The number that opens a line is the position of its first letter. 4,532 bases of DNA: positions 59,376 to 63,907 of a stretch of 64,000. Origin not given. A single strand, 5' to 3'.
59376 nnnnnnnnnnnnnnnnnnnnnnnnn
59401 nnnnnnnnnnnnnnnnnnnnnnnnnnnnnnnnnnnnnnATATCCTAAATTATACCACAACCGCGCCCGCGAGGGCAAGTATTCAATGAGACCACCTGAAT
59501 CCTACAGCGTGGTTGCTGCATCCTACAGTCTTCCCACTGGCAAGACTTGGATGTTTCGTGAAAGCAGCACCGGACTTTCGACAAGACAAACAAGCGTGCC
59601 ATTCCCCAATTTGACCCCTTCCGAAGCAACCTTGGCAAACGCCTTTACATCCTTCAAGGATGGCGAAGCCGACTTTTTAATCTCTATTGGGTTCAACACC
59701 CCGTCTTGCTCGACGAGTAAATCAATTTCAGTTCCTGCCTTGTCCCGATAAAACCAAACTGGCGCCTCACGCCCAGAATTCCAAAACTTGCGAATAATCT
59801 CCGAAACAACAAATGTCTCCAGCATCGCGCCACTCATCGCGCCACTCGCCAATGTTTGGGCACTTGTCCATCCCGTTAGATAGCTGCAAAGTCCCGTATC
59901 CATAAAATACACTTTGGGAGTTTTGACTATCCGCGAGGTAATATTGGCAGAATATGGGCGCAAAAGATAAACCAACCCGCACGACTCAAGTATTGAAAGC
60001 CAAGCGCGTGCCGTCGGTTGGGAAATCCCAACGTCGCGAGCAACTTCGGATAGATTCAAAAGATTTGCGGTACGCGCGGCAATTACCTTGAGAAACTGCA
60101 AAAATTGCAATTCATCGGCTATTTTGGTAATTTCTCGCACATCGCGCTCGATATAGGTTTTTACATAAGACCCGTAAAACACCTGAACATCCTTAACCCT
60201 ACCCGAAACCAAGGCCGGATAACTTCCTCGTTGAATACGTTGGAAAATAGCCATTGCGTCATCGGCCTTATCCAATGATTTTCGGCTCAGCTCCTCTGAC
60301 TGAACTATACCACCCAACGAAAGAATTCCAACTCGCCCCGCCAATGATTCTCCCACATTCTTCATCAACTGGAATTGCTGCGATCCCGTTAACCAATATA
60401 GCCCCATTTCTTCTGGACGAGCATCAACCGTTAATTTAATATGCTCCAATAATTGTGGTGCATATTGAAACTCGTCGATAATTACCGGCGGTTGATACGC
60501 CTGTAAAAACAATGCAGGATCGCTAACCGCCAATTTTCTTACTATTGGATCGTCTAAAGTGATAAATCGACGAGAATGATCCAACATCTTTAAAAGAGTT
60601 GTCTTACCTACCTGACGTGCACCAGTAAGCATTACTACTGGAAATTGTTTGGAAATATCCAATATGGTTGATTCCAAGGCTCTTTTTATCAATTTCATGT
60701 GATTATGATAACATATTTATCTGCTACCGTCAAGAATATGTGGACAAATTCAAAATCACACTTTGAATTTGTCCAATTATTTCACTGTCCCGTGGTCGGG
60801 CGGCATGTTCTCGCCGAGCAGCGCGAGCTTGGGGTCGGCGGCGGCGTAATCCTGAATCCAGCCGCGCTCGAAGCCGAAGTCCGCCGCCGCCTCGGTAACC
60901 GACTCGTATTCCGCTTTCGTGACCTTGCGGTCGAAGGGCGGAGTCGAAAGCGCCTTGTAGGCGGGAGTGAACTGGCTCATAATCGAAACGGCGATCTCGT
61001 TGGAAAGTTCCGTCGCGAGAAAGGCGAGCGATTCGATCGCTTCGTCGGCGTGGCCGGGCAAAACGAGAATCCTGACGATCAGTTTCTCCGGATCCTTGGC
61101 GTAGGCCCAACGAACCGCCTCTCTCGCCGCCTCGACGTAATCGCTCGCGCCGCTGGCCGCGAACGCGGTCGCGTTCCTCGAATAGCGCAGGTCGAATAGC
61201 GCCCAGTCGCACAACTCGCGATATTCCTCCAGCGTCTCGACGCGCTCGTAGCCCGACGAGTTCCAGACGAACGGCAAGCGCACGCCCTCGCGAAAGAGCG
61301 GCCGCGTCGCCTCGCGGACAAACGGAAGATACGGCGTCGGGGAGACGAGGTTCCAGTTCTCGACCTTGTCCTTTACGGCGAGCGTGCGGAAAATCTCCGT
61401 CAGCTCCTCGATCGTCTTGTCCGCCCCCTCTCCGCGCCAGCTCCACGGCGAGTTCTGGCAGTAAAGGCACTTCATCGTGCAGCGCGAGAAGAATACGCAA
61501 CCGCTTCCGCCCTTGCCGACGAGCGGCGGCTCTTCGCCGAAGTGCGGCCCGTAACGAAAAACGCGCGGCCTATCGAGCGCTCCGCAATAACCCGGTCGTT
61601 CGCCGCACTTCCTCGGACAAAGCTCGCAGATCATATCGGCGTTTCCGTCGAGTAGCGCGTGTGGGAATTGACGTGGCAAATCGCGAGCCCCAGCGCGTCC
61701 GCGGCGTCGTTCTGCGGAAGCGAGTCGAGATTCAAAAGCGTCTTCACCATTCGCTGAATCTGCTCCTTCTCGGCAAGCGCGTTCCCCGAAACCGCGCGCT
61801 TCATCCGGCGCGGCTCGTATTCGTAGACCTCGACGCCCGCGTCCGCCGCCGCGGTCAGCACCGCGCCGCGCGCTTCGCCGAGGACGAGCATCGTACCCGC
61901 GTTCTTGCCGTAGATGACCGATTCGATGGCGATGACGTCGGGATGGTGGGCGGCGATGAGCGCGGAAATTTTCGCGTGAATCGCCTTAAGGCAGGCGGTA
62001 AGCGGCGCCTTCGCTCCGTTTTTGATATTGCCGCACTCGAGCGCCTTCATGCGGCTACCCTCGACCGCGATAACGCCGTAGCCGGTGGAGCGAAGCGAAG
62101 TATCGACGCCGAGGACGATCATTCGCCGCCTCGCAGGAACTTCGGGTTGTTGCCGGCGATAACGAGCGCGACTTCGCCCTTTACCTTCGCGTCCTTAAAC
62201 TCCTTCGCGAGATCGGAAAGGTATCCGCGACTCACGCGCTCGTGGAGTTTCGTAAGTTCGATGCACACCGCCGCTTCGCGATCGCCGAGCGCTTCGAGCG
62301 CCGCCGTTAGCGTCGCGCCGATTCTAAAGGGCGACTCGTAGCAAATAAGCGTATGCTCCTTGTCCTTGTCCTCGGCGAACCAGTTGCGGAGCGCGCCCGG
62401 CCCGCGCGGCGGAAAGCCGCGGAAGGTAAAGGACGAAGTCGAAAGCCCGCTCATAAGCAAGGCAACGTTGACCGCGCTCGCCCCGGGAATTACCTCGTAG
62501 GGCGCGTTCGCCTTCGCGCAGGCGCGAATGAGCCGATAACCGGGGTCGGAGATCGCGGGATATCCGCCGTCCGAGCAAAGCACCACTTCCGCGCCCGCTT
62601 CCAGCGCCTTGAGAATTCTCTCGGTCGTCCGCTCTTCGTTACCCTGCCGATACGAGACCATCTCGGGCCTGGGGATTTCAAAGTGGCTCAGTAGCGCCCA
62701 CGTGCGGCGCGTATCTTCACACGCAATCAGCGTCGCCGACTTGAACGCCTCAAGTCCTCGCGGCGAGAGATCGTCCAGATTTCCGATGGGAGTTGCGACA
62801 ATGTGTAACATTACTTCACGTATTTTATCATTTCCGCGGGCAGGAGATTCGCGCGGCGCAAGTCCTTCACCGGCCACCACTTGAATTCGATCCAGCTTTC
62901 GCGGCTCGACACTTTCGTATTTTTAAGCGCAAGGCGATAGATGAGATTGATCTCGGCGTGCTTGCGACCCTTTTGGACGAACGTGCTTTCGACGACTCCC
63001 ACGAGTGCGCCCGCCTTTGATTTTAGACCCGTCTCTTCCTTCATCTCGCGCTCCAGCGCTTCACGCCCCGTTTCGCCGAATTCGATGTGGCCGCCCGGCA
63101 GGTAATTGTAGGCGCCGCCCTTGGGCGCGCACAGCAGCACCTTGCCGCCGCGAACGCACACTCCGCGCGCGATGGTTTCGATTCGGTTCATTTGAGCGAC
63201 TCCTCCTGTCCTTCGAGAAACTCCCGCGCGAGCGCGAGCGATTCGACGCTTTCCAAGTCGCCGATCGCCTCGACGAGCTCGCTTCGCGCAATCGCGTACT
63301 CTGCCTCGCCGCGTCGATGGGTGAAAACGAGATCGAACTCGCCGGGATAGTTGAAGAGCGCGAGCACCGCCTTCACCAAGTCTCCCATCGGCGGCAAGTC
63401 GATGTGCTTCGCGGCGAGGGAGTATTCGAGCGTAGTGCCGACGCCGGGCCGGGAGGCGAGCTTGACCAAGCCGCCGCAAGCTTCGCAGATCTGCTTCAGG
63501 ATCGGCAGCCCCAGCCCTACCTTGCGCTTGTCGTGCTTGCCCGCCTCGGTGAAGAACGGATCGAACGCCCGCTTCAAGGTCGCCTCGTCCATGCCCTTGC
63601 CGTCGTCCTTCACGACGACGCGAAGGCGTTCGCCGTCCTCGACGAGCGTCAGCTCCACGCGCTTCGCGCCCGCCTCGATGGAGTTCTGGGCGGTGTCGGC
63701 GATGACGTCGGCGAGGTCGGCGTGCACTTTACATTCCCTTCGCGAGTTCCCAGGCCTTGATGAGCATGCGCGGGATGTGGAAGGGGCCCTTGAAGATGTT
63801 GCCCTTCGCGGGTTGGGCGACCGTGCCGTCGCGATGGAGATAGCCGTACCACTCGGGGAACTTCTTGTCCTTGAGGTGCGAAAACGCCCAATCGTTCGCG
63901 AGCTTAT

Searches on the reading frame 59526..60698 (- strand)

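Call 7: search_protein_families(library=pfam, proteins=[window:59526-60698:-], max_evalue=0.01)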
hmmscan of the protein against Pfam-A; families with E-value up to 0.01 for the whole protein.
window:59526-60698:- (391 aa): 5 families
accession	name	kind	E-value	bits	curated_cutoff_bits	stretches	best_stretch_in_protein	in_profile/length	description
PF13635.12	DUF4143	-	3.6e-48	163.8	28.1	1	184-343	1-160/160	Domain of unknown function (DUF4143)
PF13173.12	AAA_14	-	1e-21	77.7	27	1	19-135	2-127/129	AAA domain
PF09339.16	HTH_IclR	-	0.00018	21.7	22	1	201-244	7-49/52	IclR helix-turn-helix domain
PF01022.26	HTH_5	-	0.00025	21.3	22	1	214-243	16-45/47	Bacterial regulatory protein, arsR family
PF13401.12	AAA_22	-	0.0037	18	27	0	21-42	7-28/130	AAA domain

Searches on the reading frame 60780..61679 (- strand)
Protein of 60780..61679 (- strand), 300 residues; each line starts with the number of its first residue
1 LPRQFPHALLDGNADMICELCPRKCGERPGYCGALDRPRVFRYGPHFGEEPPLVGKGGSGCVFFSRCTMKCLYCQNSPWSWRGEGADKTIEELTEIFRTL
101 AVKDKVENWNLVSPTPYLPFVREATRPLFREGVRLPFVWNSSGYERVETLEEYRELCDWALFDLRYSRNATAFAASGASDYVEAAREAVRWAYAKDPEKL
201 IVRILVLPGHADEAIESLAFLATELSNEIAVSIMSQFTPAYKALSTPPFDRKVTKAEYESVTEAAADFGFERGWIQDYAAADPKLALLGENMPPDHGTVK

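Call 8: search_protein_families(library=pfam, proteins=[window:60780-61679:-], max_evalue=0.001)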
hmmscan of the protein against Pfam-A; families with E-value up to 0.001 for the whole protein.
window:60780-61679:- (300 aa): 2 families
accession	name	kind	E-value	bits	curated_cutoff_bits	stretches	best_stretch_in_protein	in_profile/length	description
PF04055.27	Radical_SAM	-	2.2e-11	44.6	29.5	1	63-220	3-164/166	Radical SAM superfamily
PF13353.11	Fer4_12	-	0.00048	20.9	22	1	55-151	3-99/137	4Fe-4S single cluster domain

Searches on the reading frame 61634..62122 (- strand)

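Call 8: search_protein_families(library=pfam, proteins=[window:61634-62122:-], max_evalue=0.001)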
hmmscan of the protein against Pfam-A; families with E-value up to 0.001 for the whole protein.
window:61634-62122:- (163 aa): 1 family
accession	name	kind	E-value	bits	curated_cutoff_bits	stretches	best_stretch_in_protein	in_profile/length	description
PF02075.23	RuvC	-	5.4e-43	146.9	22.2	1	3-150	1-148/148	Crossover junction endodeoxyribonuclease RuvC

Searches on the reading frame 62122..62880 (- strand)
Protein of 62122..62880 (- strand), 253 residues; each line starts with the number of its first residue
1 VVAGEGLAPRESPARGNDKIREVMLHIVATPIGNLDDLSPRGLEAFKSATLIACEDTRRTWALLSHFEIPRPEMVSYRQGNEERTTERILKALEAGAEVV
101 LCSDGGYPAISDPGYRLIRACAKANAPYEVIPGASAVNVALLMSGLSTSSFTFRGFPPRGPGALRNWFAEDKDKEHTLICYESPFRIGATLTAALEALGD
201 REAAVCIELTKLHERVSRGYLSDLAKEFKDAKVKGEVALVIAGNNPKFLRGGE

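Call 8: search_protein_families(library=pfam, proteins=[window:62122-62880:-], max_evalue=0.001)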
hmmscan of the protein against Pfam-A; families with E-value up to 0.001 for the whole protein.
window:62122-62880:- (253 aa): 1 family
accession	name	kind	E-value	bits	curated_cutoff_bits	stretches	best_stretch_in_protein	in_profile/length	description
PF00590.25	TP_methylase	-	7.3e-30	104.9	27.8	1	24-225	1-212/212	Tetrapyrrole (Corrin/Porphyrin) Methylases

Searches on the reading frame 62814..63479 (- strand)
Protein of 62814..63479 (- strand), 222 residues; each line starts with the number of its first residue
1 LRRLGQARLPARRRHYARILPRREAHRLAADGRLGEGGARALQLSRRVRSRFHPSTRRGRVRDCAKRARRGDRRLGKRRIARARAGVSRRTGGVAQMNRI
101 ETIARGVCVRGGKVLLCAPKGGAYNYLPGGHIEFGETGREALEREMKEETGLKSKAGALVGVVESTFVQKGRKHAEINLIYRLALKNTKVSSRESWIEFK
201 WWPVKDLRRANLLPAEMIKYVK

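Call 87: search_protein_families(library=pfam, proteins=[window:62814-63479:-], max_evalue=0.01)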
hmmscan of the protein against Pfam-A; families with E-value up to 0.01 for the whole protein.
window:62814-63479:- (222 aa): 1 family
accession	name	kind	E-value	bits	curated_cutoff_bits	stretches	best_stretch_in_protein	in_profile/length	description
PF00293.34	NUDIX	-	1.1e-14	55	21.1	1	103-211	4-124/134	NUDIX domain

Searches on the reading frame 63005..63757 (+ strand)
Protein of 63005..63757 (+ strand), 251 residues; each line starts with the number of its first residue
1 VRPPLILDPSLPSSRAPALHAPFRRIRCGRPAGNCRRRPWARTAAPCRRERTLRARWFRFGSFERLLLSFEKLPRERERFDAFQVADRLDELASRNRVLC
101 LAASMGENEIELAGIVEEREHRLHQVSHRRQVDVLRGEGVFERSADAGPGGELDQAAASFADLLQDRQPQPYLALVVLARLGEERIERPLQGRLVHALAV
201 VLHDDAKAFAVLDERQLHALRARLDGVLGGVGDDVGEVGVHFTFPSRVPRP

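Call 87: search_protein_families(library=pfam, proteins=[window:63005-63757:+], max_evalue=0.01)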
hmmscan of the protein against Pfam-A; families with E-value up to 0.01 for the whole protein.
window:63005-63757:+ (251 aa): 1 family
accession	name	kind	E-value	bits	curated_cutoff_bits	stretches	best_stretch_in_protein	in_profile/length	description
PF10649.15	DUF2478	-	0.0054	16.8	22.3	1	100-187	18-108/159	Protein of unknown function (DUF2478)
